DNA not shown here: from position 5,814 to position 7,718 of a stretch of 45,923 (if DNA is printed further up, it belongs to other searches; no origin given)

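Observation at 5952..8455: Self-contained two-gene cassette: NLR/STAND-type PNP_UDP nucleosidase plus a degenerate DAACS-fold membrane protein with a cytosolic sensor-like N-domain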

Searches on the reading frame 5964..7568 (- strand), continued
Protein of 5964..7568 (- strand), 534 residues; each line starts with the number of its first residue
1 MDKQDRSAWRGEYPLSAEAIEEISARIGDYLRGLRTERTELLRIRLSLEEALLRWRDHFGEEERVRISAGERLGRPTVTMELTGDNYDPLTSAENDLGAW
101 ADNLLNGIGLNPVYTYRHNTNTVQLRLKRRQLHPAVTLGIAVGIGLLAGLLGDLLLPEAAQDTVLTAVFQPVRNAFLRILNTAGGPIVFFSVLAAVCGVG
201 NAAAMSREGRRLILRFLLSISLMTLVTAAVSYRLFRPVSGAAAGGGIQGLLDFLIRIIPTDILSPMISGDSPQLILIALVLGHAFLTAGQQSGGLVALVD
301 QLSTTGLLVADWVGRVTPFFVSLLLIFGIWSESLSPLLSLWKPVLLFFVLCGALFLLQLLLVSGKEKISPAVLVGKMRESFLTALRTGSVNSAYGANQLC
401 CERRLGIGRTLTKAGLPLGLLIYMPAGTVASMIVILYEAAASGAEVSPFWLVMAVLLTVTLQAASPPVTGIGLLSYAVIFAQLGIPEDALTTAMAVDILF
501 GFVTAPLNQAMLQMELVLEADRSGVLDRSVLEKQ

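Call 20: search_solved_structures(query=window:5964-7568:-, max_evalue=1, show_alignments=2)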
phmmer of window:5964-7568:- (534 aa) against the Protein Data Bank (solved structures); distinct sequences matched with E-value up to 1: 45.
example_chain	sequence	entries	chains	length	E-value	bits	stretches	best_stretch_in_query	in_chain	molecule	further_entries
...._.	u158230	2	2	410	5.8e-19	71.5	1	168-508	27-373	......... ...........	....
9bgy_A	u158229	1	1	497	8.4e-19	70.9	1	168-508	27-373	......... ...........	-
6wyj_A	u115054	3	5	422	7.2e-10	41.5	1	142-502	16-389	Glutamate transporter homolog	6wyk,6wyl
6bat_A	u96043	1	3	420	8.6e-10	41.2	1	142-502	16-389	Glutamate transporter homolog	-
6bau_A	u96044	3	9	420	9.9e-10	41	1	142-502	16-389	Glutamate transporter homolog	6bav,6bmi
6x01_A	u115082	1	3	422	1e-09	41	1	142-502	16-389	Glutamate transporter homolog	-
6wzb_A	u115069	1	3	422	1.6e-09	40.3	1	142-495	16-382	Glutamate transporter homolog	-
9i6d_A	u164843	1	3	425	5.4e-09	38.6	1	142-502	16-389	Glutamate transporter homolog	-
4x2s_A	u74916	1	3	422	7.6e-09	38.1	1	142-502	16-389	425aa long hypothetical proton glutamate symport protein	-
2nwl_A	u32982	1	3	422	1e-08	37.7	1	140-502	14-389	glutamate symport protein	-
3v8f_A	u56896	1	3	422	1.3e-08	37.3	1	142-502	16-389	sodium-coupled L-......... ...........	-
1xfh_A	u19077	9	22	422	1.4e-08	37.2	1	142-502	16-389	proton glutamate symport protein | 425aa long hypothetical proton glutamate symport protein | GLUTAMATE SYMPORT PROTEIN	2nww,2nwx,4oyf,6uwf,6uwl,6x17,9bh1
7ahk_A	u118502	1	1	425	1.5e-08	37.2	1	142-502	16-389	Glutamate transporter homolog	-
7rcp_A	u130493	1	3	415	1.5e-08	37.2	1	142-502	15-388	Glutamate transporter homolog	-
3v8g_A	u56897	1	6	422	1.7e-08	36.9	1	142-501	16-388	sodium-coupled L-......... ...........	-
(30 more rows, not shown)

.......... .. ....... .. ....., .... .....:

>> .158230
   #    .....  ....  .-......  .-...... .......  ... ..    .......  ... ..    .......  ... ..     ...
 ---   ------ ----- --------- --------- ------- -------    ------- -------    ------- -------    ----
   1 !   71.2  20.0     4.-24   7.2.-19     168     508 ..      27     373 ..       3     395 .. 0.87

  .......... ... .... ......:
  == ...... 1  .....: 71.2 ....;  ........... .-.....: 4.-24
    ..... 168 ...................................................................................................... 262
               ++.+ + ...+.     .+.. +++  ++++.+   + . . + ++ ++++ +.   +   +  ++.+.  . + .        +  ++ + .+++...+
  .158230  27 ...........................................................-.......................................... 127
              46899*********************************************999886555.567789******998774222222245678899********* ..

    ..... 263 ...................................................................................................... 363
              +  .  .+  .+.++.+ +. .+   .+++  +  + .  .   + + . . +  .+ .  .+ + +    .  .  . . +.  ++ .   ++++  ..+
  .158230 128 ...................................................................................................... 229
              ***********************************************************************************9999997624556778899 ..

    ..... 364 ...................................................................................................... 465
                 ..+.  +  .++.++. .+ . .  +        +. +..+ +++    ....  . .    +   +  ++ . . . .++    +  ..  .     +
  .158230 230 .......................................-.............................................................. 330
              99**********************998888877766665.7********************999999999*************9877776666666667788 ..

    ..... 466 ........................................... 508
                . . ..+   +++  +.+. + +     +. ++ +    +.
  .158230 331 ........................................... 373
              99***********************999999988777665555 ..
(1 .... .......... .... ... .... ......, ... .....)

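Call 26: find_related_loci(query=A1, collection=genome_contigs, flank=10000)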
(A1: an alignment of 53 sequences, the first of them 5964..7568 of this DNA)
Query A1 (534 aa) in genome_contigs; peptide patterns used: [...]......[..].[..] (x = any residue, [..] = any of these).
138 stretches matched a pattern; 38 encode a relative of the query (tblastn E <= 1e-3); 38 distinct loci.
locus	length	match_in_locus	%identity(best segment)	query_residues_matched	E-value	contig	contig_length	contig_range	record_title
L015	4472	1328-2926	79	2-534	0e+0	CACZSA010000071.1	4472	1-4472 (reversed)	MAG: uncultured Ruminococcus sp. isolate RUG12898 genome assembly, contig: RUG12898_asm_71, whole genome shotgun sequenc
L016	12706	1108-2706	77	1-533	0e+0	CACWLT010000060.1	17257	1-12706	MAG: uncultured Ruminococcus sp. isolate RUG10688 genome assembly, contig: RUG10688_asm_60, whole genome shotgun sequenc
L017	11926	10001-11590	72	5-533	0e+0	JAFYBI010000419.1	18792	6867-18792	MAG: Clostridia bacterium isolate RGIG6935 Sheep_Rumen.Co__c3843666, whole genome shotgun sequence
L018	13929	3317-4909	74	5-533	0e+0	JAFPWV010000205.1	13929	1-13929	MAG: Clostridia bacterium isolate RGIG1547 Goat_Abomasum-5__c683254, whole genome shotgun sequence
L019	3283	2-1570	53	13-533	0e+0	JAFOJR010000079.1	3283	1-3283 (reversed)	MAG: Oscillospiraceae bacterium isolate RGIG529 Dairy_cattle_Duodenum-4__c424284, whole genome shotgun sequence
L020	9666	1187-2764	50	13-534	2e-173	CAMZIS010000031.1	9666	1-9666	MAG TPA_asm: uncultured Peptococcaceae bacterium isolate SRR10912536_bin.11_metaWRAP_v1.3_MAG genome assembly, contig: E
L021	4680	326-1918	51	3-531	2e-177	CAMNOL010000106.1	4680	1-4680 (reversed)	MAG: uncultured Oscillospiraceae bacterium isolate SRR873596_bin.6_metaWRAP_v1.3_MAG genome assembly, contig: NODE.49046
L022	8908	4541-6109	53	12-533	1e-170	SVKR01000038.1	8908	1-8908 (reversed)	MAG: Oscillospiraceae bacterium isolate SIG466 k141_152156, whole genome shotgun sequence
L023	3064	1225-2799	50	11-533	9e-168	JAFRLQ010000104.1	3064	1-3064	MAG: Clostridia bacterium isolate RGIG2582 Goat_Jejunum.Co__c819586, whole genome shotgun sequence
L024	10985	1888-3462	45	12-534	4e-159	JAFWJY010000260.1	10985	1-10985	MAG: Solobacterium sp. isolate RGIG5808 Sheep_Ileum.Co__c661129, whole genome shotgun sequence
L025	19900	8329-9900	48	12-533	1e-155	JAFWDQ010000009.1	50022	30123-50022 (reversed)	MAG: Oscillospiraceae bacterium isolate RGIG5644 Sheep_Duodenum-3__c522, whole genome shotgun sequence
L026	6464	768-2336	47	15-534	1e-151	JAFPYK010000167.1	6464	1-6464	MAG: Lachnospiraceae bacterium isolate RGIG1588 Goat_Abomasum.Co__c1345603, whole genome shotgun sequence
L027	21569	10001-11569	45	13-533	3e-143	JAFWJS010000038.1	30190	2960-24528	MAG: Eubacterium sp. isolate RGIG5802 Sheep_Ileum.Co__c536143, whole genome shotgun sequence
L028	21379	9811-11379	44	13-533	2e-143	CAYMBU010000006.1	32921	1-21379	MAG TPA_asm: uncultured Eubacterium sp. isolate SRP278969_co1_226 genome assembly, contig: NODE_1226_length_32921_cov_5.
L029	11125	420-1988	46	12-533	4e-142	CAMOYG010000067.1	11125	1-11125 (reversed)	MAG: uncultured Lachnoclostridium sp. isolate SRR873603_bin.27_metaWRAP_v1.3_MAG genome assembly, contig: NODE_16928_len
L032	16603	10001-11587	37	7-533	8e-113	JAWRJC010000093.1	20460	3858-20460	MAG: Clostridiales bacterium isolate RFS24 c_000000074576, whole genome shotgun sequence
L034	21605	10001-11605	38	2-534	6e-107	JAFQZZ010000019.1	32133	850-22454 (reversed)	MAG: Bacillota bacterium isolate RGIG2305 Goat_Duodenum.Co__c995225, whole genome shotgun sequence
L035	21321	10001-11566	35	15-534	1e-106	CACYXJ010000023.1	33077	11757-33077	MAG: uncultured Erysipelotrichaceae bacterium isolate RUG12361 genome assembly, contig: RUG12361_asm_23, whole genome sh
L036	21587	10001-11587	36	7-533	7e-106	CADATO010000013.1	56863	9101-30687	MAG: uncultured Clostridiales bacterium isolate RUG13615 genome assembly, contig: RUG13615_asm_13, whole genome shotgun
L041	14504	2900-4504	35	1-534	5e-97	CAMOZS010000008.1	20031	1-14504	MAG: uncultured Firmicutes bacterium isolate SRR873601_bin.129_metaWRAP_v1.3_MAG genome assembly, contig: NODE_7289_leng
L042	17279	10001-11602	33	3-531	8e-93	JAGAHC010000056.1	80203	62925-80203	MAG: Lachnospiraceae bacterium isolate RGIG8437 Water_deer_Abomasum.Co__c329970, whole genome shotgun sequence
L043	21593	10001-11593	34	3-532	2e-92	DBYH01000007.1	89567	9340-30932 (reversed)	MAG TPA_asm: Firmicutes bacterium UBA1191 UBA1191_contig_3821, whole genome shotgun sequence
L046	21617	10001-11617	42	1-533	2e-141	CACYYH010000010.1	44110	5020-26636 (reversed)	MAG: uncultured Clostridiales bacterium isolate RUG12385 genome assembly, contig: RUG12385_asm_10, whole genome shotgun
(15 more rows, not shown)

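Call 41: search_protein_families(library=pfam, proteins=[L041:998-1294:+, L041:1294-2907:+, L046:11960-14131:+, L046:14133-15314:+, L020:4121-5323:+, L020:5967-7283:+, L024:3538-5271:+, L024:5255-7075:+, L024:7171-8385:+, L035:11586-13010:+], max_evalue=0.01)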
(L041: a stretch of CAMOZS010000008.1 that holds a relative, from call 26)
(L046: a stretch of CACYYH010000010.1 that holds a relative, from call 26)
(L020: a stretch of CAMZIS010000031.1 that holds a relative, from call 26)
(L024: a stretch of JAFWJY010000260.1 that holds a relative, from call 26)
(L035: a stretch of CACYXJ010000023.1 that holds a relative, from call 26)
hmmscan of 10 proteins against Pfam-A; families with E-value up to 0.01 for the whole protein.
L041:998-1294:+ (98 aa): 2 families
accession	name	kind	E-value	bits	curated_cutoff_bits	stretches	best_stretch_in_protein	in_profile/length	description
PF01740.26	STAS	-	4.8e-15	55.7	22.6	1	6-97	6-99/106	STAS domain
PF13466.11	STAS_2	-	2.8e-13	50.3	29.2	1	14-91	1-79/80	STAS domain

L041:1294-2907:+ (537 aa): 4 families
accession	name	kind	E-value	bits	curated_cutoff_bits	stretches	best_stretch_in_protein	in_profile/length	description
PF13581.12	HATPase_c_2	-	4.5e-22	78.9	27.4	1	406-532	2-127/127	Histidine kinase-like ATPase domain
PF01636.29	APH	-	3.9e-18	66.5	23.2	1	114-304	2-214/239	Phosphotransferase enzyme family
PF01740.26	STAS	-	2.2e-12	47.1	22.6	1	11-105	4-99/106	STAS domain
PF13466.11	STAS_2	-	6.7e-08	33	29.2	1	20-96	1-79/80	STAS domain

L046:11960-14131:+ (723 aa): 2 families
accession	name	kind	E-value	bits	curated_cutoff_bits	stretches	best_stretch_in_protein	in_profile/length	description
PF07228.17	SpoIIE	-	1.6e-46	159.1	25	1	377-566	1-189/192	Stage II sporulation protein E (SpoIIE)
PF13581.12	HATPase_c_2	-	1.2e-17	64.6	27.4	1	592-718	2-127/127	Histidine kinase-like ATPase domain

L046:14133-15314:+ (393 aa): 3 families
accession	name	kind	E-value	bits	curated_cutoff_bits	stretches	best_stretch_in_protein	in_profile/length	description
PF01636.29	APH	-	3.2e-17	63.5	23.2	1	110-298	3-213/239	Phosphotransferase enzyme family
PF01740.26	STAS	-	2.2e-16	59.9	22.6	1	3-99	1-101/106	STAS domain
PF13466.11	STAS_2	-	6.4e-08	33.1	29.2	1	15-91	1-79/80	STAS domain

L020:4121-5323:+ (400 aa): 3 families
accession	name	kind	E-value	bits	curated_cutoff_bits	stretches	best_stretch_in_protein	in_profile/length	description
PF01636.29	APH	-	4.1e-17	63.2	23.2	1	116-305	3-213/239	Phosphotransferase enzyme family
PF01740.26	STAS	-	1.3e-13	51.1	22.6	1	17-105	9-101/106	STAS domain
PF13466.11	STAS_2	-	3.6e-06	27.5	29.2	1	23-76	3-54/80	STAS domain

L020:5967-7283:+ (438 aa): 0 families

L024:3538-5271:+ (577 aa): 6 families
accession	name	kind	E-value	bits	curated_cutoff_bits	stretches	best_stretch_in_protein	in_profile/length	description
PF00664.28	ABC_membrane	-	3.7e-34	119.1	28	1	17-287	6-272/274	ABC transporter transmembrane region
PF00005.33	ABC_tran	-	1.2e-30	107.4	25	1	350-499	1-137/137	ABC transporter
PF02463.25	SMC_N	-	1.5e-07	31.5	40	1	427-541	135-211/220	RecF/RecN/SMC N terminal domain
PF20703.3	nSTAND1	-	0.00017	21.8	27.1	1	361-427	34-95/379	Novel STAND NTPase 1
PF13191.12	AAA_16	-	0.0018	19.3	32.6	1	359-515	24-158/167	AAA ATPase domain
PF01935.23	DUF87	-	0.0095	16.5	23.2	0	363-380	26-43/220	Helicase HerA, central domain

L024:5255-7075:+ (606 aa): 8 families
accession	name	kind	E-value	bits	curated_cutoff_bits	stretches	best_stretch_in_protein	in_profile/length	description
PF00664.28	ABC_membrane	-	3.8e-52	178.1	28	1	52-320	2-273/274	ABC transporter transmembrane region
PF00005.33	ABC_tran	-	6.6e-30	104.9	25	1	382-530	2-137/137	ABC transporter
PF13304.12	AAA_21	-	5.7e-05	23.8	27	0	483-556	222-295/304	AAA domain, putative AbiEii toxin, Type IV TA system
PF13401.12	AAA_22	-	0.00015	22.6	27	1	394-529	8-94/130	AAA domain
PF00270.35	DEAD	-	0.00035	20.8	26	1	388-547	11-145/167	DEAD/DEAH box helicase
PF00004.35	AAA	-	0.00044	21.1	21.2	0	395-553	2-97/131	ATPase family associated with various cellular activities (AAA)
PF02463.25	SMC_N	-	0.001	19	40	0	501-574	136-213/220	RecF/RecN/SMC N terminal domain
PF13604.12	AAA_30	-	0.008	16.4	27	0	393-540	20-108/191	AAA domain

L024:7171-8385:+ (404 aa): 3 families
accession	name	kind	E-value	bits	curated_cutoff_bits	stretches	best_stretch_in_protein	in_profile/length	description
PF01636.29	APH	-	1.3e-14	55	23.2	1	119-315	5-220/239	Phosphotransferase enzyme family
PF01740.26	STAS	-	5.4e-11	42.6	22.6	1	17-108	6-100/106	STAS domain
PF13466.11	STAS_2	-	0.00015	22.3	29.2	1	27-98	4-79/80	STAS domain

L035:11586-13010:+ (474 aa): 2 families
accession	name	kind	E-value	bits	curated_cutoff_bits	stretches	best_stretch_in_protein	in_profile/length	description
PF02302.22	PTS_IIB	-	4.7e-08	34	23.6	1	106-182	2-76/90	PTS system, Lactose/Cellobiose specific IIB subunit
PF00480.26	ROK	-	0.003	17.6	22.9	1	268-370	40-147/294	ROK family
